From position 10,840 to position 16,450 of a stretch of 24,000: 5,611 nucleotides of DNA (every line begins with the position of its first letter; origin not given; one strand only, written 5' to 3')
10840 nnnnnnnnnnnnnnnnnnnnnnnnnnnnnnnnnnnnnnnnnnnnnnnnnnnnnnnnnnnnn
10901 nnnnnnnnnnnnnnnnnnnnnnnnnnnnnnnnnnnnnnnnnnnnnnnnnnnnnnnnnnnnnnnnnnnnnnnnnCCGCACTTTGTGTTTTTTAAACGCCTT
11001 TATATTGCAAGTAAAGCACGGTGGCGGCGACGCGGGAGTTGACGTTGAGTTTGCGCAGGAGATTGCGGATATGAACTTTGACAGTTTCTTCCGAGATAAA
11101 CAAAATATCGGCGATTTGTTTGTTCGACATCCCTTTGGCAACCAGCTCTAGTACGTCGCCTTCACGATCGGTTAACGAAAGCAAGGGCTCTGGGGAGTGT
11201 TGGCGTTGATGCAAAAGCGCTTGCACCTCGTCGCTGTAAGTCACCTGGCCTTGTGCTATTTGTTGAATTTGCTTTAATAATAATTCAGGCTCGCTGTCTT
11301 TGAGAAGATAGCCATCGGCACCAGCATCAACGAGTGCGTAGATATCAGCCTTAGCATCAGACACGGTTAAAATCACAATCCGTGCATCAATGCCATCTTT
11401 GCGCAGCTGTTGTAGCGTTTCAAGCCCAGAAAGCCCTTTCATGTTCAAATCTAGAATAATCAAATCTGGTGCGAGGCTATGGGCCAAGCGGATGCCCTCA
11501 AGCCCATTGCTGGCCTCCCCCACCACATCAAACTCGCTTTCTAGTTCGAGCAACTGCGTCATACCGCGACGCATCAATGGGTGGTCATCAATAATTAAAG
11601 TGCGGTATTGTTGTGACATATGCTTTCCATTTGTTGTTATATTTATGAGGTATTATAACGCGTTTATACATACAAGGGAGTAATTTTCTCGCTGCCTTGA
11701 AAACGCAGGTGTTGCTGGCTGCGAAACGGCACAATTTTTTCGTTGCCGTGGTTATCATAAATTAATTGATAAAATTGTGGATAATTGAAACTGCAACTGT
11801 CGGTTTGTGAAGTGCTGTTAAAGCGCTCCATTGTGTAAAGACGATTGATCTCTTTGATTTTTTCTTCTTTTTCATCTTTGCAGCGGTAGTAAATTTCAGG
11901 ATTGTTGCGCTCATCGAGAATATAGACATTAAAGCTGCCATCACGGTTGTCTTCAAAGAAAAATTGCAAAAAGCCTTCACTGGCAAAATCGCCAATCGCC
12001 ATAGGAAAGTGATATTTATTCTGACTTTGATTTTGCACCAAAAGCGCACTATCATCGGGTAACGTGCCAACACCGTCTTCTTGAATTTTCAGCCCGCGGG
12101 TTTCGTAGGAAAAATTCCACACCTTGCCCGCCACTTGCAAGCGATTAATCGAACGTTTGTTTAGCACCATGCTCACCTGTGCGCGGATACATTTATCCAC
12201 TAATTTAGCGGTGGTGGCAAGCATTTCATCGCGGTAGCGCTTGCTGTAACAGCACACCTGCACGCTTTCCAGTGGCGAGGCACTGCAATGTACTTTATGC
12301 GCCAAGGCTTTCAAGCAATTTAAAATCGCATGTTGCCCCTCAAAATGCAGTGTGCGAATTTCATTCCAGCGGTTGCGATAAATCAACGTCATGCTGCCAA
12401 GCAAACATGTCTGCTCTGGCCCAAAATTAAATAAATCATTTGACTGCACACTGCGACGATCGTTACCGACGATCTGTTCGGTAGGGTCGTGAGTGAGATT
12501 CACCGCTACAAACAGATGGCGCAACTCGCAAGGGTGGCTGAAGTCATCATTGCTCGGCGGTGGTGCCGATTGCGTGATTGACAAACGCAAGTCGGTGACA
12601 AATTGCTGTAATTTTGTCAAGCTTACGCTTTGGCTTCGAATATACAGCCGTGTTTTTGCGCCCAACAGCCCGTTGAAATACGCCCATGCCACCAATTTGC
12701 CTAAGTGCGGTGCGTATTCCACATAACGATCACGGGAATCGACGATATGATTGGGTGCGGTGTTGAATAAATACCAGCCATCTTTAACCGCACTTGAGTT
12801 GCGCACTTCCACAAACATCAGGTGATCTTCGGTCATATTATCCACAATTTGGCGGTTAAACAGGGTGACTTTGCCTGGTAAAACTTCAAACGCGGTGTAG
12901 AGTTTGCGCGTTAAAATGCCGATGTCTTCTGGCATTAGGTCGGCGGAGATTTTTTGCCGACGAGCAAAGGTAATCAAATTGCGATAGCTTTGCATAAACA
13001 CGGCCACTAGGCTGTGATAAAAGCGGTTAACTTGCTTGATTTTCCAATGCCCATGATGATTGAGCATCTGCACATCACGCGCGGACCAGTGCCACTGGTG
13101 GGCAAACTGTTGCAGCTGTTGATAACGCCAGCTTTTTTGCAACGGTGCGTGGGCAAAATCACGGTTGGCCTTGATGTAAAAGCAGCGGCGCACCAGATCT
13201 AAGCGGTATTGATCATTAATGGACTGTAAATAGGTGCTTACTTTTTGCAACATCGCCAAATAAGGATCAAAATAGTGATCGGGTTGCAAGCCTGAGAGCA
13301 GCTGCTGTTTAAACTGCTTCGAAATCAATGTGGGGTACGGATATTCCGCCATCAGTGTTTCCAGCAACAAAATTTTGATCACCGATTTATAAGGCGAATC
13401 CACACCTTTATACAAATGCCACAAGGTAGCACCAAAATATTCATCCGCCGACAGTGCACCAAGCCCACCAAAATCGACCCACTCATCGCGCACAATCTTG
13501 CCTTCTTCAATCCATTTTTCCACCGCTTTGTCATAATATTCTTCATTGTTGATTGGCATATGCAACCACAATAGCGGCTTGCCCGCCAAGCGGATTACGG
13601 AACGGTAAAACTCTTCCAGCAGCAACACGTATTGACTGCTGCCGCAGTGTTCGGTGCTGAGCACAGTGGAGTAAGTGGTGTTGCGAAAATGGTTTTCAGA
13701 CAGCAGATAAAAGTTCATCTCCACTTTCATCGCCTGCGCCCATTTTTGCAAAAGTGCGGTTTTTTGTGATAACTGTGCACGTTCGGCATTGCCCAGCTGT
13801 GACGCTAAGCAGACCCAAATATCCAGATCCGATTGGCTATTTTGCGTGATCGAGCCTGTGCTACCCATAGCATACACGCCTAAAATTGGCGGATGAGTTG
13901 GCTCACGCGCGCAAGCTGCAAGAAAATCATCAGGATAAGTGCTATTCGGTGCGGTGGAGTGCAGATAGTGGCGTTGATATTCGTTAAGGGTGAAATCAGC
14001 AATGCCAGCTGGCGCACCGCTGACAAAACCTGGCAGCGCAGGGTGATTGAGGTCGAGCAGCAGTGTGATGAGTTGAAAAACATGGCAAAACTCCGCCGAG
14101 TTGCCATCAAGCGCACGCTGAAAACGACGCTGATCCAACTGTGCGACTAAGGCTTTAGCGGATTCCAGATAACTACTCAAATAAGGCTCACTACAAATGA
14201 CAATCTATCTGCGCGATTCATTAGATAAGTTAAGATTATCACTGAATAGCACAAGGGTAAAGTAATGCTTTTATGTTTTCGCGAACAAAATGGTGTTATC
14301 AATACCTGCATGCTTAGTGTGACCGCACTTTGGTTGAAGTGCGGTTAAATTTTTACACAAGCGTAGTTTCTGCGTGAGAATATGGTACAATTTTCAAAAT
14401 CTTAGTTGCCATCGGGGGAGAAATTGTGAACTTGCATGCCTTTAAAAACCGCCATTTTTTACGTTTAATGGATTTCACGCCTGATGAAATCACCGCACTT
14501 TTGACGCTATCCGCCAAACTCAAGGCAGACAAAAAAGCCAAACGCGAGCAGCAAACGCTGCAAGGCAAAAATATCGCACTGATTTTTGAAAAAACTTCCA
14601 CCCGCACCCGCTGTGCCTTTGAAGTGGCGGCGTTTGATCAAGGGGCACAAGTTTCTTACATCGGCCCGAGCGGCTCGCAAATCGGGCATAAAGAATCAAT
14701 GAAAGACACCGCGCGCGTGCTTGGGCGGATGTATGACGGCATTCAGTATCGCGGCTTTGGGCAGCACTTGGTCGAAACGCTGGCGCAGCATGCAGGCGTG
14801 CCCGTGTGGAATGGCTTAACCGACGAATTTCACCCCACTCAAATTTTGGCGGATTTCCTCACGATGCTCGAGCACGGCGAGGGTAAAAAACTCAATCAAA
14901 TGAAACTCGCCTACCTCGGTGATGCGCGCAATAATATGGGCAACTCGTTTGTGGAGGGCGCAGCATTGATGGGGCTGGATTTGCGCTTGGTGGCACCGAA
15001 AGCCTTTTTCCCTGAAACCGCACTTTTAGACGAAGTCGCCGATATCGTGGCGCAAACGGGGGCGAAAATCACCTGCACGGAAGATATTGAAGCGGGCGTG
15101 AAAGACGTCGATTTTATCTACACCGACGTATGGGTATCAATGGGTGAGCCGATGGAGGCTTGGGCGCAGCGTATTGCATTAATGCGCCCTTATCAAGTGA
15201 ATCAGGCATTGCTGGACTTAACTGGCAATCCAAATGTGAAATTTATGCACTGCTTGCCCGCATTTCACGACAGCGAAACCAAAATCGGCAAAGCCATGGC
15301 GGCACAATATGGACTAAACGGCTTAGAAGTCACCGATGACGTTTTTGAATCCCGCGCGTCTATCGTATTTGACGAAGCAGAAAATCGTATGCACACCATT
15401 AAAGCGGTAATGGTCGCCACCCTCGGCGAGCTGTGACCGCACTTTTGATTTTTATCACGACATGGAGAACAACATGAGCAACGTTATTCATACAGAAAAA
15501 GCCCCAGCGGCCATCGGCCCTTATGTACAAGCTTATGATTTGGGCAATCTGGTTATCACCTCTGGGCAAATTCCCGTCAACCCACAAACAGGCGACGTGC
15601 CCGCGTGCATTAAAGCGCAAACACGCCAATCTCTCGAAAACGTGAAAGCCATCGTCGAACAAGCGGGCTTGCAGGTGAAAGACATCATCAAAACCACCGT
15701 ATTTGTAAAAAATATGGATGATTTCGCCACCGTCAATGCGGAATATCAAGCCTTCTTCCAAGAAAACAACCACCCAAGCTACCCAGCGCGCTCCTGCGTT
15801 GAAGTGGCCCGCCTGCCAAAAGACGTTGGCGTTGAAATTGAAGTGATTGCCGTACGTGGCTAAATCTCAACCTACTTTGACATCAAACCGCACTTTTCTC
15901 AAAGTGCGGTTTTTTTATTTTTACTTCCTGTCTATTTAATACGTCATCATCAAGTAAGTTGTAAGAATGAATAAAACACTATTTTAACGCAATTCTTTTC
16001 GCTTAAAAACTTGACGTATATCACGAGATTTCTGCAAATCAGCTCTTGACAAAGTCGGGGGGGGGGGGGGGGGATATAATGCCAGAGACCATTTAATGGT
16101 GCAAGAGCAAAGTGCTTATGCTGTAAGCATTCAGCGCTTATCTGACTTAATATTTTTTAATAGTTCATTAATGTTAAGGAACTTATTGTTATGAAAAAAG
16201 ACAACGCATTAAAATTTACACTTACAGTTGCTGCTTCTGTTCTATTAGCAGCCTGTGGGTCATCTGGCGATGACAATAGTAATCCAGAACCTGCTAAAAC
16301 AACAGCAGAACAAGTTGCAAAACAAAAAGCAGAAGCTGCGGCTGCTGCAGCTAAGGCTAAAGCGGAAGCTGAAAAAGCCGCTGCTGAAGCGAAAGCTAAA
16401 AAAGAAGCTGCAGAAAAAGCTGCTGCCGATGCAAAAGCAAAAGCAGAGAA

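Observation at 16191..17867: Unusual three-part surface lipoprotein: lipobox, long Ala/Lys/Glu stalk, TbpB-type handle plus barrel, and a Pro-rich tail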

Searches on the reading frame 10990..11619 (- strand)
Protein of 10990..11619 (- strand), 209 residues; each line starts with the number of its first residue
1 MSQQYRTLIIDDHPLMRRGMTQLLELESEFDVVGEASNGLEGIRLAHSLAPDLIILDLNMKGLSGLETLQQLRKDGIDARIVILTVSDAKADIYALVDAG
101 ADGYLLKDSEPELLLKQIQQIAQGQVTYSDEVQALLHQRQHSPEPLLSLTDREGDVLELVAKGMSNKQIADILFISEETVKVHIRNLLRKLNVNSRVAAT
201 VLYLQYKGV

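Call 50: search_protein_families(library=pfam, proteins=[window:10990-11619:-], max_evalue=0.00001)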
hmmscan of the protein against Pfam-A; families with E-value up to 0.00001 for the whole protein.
window:10990-11619:- (209 aa): 3 families
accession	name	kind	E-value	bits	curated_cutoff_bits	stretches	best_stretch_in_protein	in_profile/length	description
PF00072.30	Response_reg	-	7.7e-29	100.5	30.2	1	8-118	2-110/111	Response regulator receiver domain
PF00196.25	GerE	-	1.5e-24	85.8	23.5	1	148-202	2-56/57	Bacterial regulatory proteins, luxR family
PF08281.18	Sigma70_r4_2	-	1.1e-06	28.6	25.7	1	147-191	9-54/54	Sigma-70, region 4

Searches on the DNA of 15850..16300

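Call 38: search_rna_families(source=window, start=15850, end=16300, threshold=evalue, max_evalue=1)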
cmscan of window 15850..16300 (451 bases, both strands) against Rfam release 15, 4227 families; matches with E-value up to 1: 5.
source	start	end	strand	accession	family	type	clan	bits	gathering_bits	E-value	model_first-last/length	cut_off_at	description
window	15880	15975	-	RF02618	SSRC34_2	Gene; sRNA;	-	25.2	48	0.056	1-125/125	no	Streptococcus sRNA 34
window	15850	15924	+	RF00557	L10_leader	Cis-reg; leader;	-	20.8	44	0.3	58-138/138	5'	Ribosomal protein L10 leader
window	15883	16026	-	RF04180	BTnc231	Gene; sRNA;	-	19.2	80.4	0.12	1-154/154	no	Bacteroides sRNA BTnc231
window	15855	15925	+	RF00519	suhB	Gene; sRNA;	CL00108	16.5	41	0.68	1-77/77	no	Makes More Granules Regulator RNA (mmgR)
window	15885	15919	-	RF02503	Atu_C9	Gene; sRNA;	-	12.4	40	0.43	156-192/192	no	Rhizobiales sRNA Atu_C9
